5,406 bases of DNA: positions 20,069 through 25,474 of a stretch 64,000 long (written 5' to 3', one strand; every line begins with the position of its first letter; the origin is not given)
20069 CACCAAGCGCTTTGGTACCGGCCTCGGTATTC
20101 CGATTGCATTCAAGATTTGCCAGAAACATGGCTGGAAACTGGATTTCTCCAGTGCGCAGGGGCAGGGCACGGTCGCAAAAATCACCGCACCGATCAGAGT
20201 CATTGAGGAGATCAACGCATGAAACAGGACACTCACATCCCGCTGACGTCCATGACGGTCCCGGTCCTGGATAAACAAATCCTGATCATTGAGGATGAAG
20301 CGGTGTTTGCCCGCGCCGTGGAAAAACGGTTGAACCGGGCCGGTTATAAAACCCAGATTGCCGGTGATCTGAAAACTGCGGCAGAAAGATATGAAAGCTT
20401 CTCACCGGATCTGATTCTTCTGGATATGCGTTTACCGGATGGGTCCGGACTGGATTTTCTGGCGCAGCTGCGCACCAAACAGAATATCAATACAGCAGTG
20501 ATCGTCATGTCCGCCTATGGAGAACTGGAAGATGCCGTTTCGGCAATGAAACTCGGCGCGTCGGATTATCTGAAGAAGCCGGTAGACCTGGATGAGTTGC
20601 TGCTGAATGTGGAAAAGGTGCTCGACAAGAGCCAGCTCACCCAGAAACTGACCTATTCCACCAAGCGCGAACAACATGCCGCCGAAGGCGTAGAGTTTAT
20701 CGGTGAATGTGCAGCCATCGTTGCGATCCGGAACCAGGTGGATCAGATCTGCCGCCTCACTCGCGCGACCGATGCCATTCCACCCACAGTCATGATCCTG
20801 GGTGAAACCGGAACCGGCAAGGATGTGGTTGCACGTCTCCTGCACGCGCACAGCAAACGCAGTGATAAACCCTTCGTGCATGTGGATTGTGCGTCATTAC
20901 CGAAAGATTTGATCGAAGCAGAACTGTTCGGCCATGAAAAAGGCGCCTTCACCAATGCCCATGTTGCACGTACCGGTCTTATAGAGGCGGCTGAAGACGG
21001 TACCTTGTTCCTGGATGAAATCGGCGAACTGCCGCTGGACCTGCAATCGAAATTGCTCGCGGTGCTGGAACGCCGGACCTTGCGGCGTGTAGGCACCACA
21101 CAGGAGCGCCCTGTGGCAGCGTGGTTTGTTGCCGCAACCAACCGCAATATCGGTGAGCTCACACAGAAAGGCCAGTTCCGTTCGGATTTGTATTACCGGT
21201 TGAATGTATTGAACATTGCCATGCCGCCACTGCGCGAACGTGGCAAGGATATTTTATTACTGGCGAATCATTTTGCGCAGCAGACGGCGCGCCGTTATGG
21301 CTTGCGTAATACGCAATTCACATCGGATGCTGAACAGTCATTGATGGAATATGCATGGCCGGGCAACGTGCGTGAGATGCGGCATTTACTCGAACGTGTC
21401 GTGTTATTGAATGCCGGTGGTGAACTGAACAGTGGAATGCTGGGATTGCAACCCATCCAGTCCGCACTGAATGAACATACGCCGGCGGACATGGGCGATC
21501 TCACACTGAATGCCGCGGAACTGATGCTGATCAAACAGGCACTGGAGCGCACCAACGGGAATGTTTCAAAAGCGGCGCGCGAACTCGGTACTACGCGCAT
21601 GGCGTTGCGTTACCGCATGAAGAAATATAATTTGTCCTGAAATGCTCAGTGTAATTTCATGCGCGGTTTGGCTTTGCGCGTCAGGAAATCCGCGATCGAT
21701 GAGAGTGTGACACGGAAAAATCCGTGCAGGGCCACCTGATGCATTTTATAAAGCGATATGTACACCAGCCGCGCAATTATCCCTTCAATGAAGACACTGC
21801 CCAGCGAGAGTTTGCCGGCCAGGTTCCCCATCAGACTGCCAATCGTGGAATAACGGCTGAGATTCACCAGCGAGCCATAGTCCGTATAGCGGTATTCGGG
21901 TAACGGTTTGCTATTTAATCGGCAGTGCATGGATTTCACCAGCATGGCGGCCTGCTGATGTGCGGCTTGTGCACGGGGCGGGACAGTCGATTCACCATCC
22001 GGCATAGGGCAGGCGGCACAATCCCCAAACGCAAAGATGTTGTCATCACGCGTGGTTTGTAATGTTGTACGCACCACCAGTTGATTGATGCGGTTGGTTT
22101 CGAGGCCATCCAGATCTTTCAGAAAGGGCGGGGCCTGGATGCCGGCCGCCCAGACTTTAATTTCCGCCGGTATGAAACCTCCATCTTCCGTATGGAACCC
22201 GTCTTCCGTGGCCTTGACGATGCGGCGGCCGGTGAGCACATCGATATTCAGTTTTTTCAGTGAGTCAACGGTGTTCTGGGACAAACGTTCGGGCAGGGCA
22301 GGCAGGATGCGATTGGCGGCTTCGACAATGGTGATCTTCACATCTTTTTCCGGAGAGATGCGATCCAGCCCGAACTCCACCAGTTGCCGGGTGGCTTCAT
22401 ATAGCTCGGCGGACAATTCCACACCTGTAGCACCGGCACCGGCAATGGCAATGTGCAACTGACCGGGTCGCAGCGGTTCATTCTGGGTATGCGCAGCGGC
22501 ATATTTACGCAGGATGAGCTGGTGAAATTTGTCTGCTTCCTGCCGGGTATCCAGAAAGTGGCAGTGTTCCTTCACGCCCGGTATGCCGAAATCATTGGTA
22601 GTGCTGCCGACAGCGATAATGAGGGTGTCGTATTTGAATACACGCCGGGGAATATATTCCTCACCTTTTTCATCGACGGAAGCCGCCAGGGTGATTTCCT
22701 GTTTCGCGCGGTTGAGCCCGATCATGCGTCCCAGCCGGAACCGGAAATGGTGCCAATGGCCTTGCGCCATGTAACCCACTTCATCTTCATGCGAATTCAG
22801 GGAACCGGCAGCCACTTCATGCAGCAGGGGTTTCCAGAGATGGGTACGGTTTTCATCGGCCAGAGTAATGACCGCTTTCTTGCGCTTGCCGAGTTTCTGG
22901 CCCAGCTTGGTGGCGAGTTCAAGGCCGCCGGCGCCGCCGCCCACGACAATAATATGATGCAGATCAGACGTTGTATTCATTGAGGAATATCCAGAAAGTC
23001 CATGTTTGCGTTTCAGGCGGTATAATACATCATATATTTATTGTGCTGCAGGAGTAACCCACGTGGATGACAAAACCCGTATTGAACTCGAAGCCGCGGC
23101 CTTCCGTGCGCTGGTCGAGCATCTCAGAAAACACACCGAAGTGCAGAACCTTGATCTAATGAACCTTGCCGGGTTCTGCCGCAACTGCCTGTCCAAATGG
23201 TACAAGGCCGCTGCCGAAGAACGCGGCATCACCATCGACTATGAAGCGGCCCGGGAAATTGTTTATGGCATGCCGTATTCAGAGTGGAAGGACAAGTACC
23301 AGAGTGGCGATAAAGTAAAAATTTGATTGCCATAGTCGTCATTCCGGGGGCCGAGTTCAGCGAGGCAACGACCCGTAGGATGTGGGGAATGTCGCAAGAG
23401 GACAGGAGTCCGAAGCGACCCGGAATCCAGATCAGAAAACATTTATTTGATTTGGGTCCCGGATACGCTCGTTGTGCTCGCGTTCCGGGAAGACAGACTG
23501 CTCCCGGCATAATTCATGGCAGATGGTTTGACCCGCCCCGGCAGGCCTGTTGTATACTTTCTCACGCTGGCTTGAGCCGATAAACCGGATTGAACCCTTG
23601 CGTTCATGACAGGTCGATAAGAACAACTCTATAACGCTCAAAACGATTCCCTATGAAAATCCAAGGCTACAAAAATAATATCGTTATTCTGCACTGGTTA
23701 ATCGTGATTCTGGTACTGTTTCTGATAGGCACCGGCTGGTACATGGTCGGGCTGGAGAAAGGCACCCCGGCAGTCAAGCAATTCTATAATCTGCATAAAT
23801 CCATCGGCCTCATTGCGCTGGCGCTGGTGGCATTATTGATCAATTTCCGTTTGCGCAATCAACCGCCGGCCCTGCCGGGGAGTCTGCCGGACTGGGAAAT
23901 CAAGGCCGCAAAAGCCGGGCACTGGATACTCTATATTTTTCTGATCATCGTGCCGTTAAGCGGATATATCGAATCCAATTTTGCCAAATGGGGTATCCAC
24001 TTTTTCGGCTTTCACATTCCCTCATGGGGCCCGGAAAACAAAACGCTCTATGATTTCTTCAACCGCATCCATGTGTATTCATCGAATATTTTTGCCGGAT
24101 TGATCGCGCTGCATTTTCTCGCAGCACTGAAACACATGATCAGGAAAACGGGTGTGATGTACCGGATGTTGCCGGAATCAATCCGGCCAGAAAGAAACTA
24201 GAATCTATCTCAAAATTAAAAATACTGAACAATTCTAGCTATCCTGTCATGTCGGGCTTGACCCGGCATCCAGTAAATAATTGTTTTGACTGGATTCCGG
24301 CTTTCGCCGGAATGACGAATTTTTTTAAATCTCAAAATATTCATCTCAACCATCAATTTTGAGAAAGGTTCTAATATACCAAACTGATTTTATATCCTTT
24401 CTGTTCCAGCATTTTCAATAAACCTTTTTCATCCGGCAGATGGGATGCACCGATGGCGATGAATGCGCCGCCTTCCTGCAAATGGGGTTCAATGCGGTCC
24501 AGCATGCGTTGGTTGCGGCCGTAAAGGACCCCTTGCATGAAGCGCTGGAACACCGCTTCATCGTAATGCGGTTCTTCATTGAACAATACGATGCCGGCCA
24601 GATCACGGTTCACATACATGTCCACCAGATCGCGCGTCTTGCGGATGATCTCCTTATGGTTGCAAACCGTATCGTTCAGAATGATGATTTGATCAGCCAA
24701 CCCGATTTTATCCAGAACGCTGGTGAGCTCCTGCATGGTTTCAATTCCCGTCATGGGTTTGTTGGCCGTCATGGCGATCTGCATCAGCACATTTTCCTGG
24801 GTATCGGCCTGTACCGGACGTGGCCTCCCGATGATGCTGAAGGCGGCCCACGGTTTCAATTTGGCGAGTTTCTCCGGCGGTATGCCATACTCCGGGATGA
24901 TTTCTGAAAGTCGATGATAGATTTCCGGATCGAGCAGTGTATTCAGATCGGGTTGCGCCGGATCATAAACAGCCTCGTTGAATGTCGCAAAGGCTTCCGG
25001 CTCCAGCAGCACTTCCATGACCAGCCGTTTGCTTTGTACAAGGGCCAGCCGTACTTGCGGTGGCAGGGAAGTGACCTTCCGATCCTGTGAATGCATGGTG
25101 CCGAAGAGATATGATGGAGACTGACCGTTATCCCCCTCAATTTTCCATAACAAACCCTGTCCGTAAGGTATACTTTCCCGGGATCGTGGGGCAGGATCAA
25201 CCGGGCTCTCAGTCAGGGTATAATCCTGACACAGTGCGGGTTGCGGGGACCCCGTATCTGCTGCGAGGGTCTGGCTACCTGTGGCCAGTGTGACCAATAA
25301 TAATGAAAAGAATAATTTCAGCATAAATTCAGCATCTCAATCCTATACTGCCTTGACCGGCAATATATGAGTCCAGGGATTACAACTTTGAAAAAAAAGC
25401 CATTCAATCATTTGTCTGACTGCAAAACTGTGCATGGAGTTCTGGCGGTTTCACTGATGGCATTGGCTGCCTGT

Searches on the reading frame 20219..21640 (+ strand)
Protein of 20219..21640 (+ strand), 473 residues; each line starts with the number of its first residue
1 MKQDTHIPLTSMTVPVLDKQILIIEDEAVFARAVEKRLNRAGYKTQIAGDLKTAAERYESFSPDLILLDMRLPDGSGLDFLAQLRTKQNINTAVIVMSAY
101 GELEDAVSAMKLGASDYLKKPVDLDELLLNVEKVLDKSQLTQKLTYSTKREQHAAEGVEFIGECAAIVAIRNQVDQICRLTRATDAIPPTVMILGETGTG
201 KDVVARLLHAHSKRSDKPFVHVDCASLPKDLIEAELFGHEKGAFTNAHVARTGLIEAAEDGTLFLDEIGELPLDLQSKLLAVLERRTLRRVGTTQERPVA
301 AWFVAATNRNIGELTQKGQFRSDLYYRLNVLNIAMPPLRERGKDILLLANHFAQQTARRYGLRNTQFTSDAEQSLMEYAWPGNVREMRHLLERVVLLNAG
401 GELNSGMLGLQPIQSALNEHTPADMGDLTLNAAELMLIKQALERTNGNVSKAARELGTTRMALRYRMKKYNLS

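Call 4: search_protein_families(library=pfam, proteins=[window:20219-21640:+], max_evalue=0.01)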
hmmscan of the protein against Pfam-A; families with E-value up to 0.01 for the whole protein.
window:20219-21640:+ (473 aa): 12 families
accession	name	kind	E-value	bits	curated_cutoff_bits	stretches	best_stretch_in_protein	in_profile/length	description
PF00158.32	Sigma54_activat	-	4.1e-62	209.2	20.2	1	171-333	5-167/168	Sigma-54 interaction domain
PF00072.30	Response_reg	-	2.5e-27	95.7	30.2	1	21-131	1-110/111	Response regulator receiver domain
PF25601.1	AAA_lid_14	-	1.2e-20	73.5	27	1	339-411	1-73/87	AAA+ ATPase lid domain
PF14532.12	Sigma54_activ_2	-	7.1e-20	72.1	25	1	161-338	1-138/138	Sigma-54 interaction domain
PF02954.25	HTH_8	-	3e-14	52.9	22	1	432-470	4-42/42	Bacterial regulatory protein, Fis family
PF07728.20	AAA_5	-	1.4e-07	32.1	22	1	191-310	2-124/139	AAA domain (dynein-related subfamily)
PF07724.20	AAA_2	-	3.6e-06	27.5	27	1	191-307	6-123/166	AAA domain (Cdc48 subfamily)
PF13191.12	AAA_16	-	0.00031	21.7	32.6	1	172-293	7-129/167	AAA ATPase domain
PF01078.27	Mg_chelatase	-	0.00039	20.3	20.3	0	249-309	96-158/207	Magnesium chelatase, subunit ChlI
PF13556.12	HTH_30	-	0.00098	19.3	27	1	444-469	10-35/59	PucR C-terminal helix-turn-helix domain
PF23198.2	PDE8A_N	-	0.0037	17.6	29.6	0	22-97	14-90/147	PDE8A-like, N-terminal domain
PF00004.35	AAA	-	0.0058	17.5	21.2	0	191-315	1-115/131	ATPase family associated with various cellular activities (AAA)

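Call 5: search_protein_families(library=ncbifam, proteins=[window:20219-21640:+], max_evalue=0.01)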
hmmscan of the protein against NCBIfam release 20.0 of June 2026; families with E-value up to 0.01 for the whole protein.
window:20219-21640:+ (473 aa): 123 families (the best 25 are shown)
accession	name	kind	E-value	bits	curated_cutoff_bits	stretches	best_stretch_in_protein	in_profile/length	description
NF008469.0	PRK11361.1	equivalog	2.4e-112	376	714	1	19-472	5-456/461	acetoacetate metabolism transcriptional regulator AtoC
TIGR01818.1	ntrC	equivalog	5.6e-108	361.7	558.6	1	21-404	1-373/463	nitrogen regulation protein NR(I)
TIGR02915.1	PEP_resp_reg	equivalog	9.4e-108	360.9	502.6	1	21-472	1-444/445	PEP-CTERM-box response regulator transcription factor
NF041946.1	LuxO_transreg_Vib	equivalog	9.1e-104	347.8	800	1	24-417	2-384/463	quorum-sensing sigma-54 dependent transcriptional regulator LuxO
NF051870.1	NAssimRespRegNtrX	equivalog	4.2e-94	316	600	1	19-469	2-449/452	nitrogen assimilation response regulator NtrX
NF008176.1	PRK10923.1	equivalog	1.9e-93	313.6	620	1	20-405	5-378/469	nitrogen regulation protein NR(I)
NF007689.0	PRK10365.1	equivalog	3.3e-92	309.6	760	1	20-465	7-437/441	sigma-54-dependent response regulator transcription factor ZraR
NF003451.0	PRK05022.1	equivalog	1e-91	308.2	476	1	137-471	170-509/512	nitric oxide reductase transcriptional regulator NorR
NF049963.1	RespRegFlgRCampy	domain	8.9e-90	301.6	750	1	21-472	3-429/429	fla regulon two-component system response regulator FlgR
NF041552.1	TF_PrdR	equivalog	6.6e-86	288.9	795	1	142-471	249-577/577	sigma-54 dependent transcriptional regulator PrdR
NF011695.0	PRK15115.1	equivalog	3e-85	286.6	763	1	20-463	8-429/445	two-component system response regulator GlrR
TIGR01817.1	nifA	equivalog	2e-84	284.3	528.85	1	132-411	172-441/534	nif-specific transcriptional activator NifA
NF038308.1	RNA_repair_RtcR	equivalog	1.7e-81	274.7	650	1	90-470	112-516/530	RNA repair transcriptional activator RtcR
TIGR02329.1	propionate_PrpR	equivalog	1.8e-81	274.4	499.2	1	158-469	212-526/526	propionate catabolism operon regulatory protein PrpR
NF050807.1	TransRegFlbDCaul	equivalog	4e-81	273.2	750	1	54-471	36-439/454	sigma-54-dependent transcriptional regulator FlbD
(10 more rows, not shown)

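Call 48: find_encoding_contigs(protein=window:20219-21640:+, flank=3000, max_places=4)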
Protein window:20219-21640:+ (473 aa): no gene with exactly this product is on record in the collection.

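Call 66: search_solved_structures(query=window:20219-21640:+, max_evalue=1e-40)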
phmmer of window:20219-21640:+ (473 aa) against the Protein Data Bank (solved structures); distinct sequences matched with E-value up to 1e-40: 34.
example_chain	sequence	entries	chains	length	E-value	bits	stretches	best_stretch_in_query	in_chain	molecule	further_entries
4l4u_A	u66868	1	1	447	3.2e-91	309.7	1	20-472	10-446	Transcriptional regulator (NtrC family)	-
5ep0_A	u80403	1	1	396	3.2e-90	306.4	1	18-408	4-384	Putative repressor protein luxO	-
1ny5_A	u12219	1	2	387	1.5e-89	304.2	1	20-408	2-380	transcriptional regulator (NtrC family)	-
3dzd_A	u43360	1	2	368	5.5e-83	282.6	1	19-400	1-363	Transcriptional regulator (NtrC family)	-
8p53_C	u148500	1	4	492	1.2e-69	238.7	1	161-408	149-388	Transcriptional regulator FleQ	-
1ny6_A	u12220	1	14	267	2.2e-68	234.5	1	188-408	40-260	transcriptional regulator (NtrC family)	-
4ly6_A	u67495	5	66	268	2.2e-68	234.5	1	188-408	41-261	Transcriptional regulator (NtrC family)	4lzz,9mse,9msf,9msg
5exx_A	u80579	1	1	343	3.5e-68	233.8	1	173-408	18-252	Transcriptional regulator FleQ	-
3m0e_A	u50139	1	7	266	1.5e-67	231.7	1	188-408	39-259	Transcriptional regulator (NtrC family)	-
6jdi_A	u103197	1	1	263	1.7e-67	231.6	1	173-408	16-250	Nitrogen assimilation regulatory protein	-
1ojl_A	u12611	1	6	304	3.6e-67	230.5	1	184-466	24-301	TRANSCRIPTIONAL REGULATORY PROTEIN ZRAR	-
7ejw_C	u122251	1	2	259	8.4e-67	229.3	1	173-408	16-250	Transcriptional regulator FleQ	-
6j7e_A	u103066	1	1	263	8.5e-67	229.3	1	173-408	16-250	Nitrogen assimilation regulatory protein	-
5exp_A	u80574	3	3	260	8.6e-67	229.2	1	173-408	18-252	Transcriptional regulator FleQ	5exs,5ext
8pb9_D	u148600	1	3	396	1.2e-66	228.8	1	161-407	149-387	Transcriptional regulator FleQ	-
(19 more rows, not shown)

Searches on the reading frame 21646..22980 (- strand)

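Call 4: search_protein_families(library=pfam, proteins=[window:21646-22980:-], max_evalue=0.01)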
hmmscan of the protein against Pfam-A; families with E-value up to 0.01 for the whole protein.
window:21646-22980:- (444 aa): 3 families
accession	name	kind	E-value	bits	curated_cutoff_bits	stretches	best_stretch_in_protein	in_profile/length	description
PF07992.20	Pyr_redox_2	-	2.5e-49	168.7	26.1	1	9-344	2-291/291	Pyridine nucleotide-disulphide oxidoreductase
PF00070.33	Pyr_redox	-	5.7e-11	43.2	22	1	176-261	1-70/82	Pyridine nucleotide-disulphide oxidoreductase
PF13454.12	NAD_binding_9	-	0.00051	20.5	21.8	0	12-75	2-65/155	FAD-NAD(P)-binding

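Call 5: search_protein_families(library=ncbifam, proteins=[window:21646-22980:-], max_evalue=0.01)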
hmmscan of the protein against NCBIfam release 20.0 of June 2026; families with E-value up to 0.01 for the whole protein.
window:21646-22980:- (444 aa): 18 families
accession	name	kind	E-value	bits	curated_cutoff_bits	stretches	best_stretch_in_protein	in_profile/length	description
TIGR03169.1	Nterm_to_SelD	hypoth_equivalog_domain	1e-31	110.6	310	1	38-383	28-340/365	pyridine nucleotide-disulfide oxidoreductase family protein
NF042949.2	3PPDioc_HcaD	equivalog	1.3e-13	50.5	450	1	8-367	2-321/386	3-phenylpropionate/cinnamic acid dioxygenase ferredoxin--NAD(+) reductase subunit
TIGR03385.1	CoA_CoA_reduc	equivalog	5.5e-12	45.2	578.8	1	10-352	2-314/439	CoA-disulfide reductase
TIGR01350.1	lipoamide_DH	equivalog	6.3e-12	44.9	408.8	1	104-326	123-313/461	dihydrolipoyl dehydrogenase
NF003437.0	PRK04965.1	equivalog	3.4e-11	42.8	392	1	113-324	96-277/378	NADH:flavorubredoxin reductase NorW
NF046103.1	NOXase_Strep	equivalog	5.5e-09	35.5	600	1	115-323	100-282/442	H2O-forming NADH oxidase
NF049943.1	SQR_III_seleno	exception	5.7e-09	35.3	525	1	9-140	2-120/406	type III sulfide quinone reductase, selenoprotein subtype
TIGR02374.1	nitri_red_nirB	equivalog_domain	1.5e-08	33.5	578.35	1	112-323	92-279/794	nitrite reductase large subunit NirB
NF007286.0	PRK09754.1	equivalog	7.4e-08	31.6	447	1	10-366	6-321/400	phenylpropionate dioxygenase ferredoxin reductase subunit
NF004945.0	PRK06292.2-3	equivalog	3.7e-07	29.4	494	1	214-322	195-305/457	dihydrolipoyl dehydrogenase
NF003585.0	PRK05249.1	equivalog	2.4e-06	26.5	465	1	213-326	199-317/464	Si-specific NAD(P)(+) transhydrogenase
TIGR04369.1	fusion_not_SelD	hypoth_equivalog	2.4e-06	26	700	1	22-363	11-288/701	oxidoreductase/SelD-related fusion protein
NF009409.0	PRK12770.1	subfamily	2e-05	23.8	343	1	114-331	117-335/360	putative glutamate synthase subunit beta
NF007123.0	PRK09564.1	equivalog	2.2e-05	23.4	458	1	116-346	103-309/444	CoA-disulfide reductase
TIGR02053.1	MerA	equivalog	8.4e-05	21.7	454.45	1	112-326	125-312/465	mercury(II) reductase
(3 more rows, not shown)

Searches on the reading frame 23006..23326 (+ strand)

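Call 21: search_protein_families(library=pfam, proteins=[window:23006-23326:+], max_evalue=0.0001)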
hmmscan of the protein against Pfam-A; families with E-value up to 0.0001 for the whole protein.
window:23006-23326:+ (106 aa): 1 family
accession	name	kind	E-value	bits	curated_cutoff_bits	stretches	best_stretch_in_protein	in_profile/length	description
PF06844.16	DUF1244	-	8.4e-33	112.8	27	1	46-100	1-55/67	Protein of unknown function (DUF1244)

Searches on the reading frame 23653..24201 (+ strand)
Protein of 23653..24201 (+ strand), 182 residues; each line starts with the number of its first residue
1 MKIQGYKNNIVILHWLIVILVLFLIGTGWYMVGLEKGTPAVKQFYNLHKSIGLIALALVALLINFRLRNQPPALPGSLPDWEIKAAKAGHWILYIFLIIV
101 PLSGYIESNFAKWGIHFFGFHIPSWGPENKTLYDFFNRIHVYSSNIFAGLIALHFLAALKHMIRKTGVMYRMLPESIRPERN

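Call 21: search_protein_families(library=pfam, proteins=[window:23653-24201:+], max_evalue=0.0001)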
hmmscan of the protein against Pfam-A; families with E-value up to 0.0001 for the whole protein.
window:23653-24201:+ (182 aa): 1 family
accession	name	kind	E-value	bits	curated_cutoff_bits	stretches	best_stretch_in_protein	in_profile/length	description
PF01292.26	Ni_hydr_CYTB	-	3.9e-29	102.1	30.1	1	11-174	7-178/179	Prokaryotic cytochrome b561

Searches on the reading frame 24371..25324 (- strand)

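Call 21: search_protein_families(library=pfam, proteins=[window:24371-25324:-], max_evalue=0.0001)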
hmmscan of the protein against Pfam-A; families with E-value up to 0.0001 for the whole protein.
window:24371-25324:- (317 aa): 1 family
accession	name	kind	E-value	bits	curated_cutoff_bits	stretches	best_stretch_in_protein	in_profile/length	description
PF01963.22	TraB_PrgY_gumN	-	8.5e-54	183.6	26.8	1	58-314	1-262/263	TraB/PrgY/gumN family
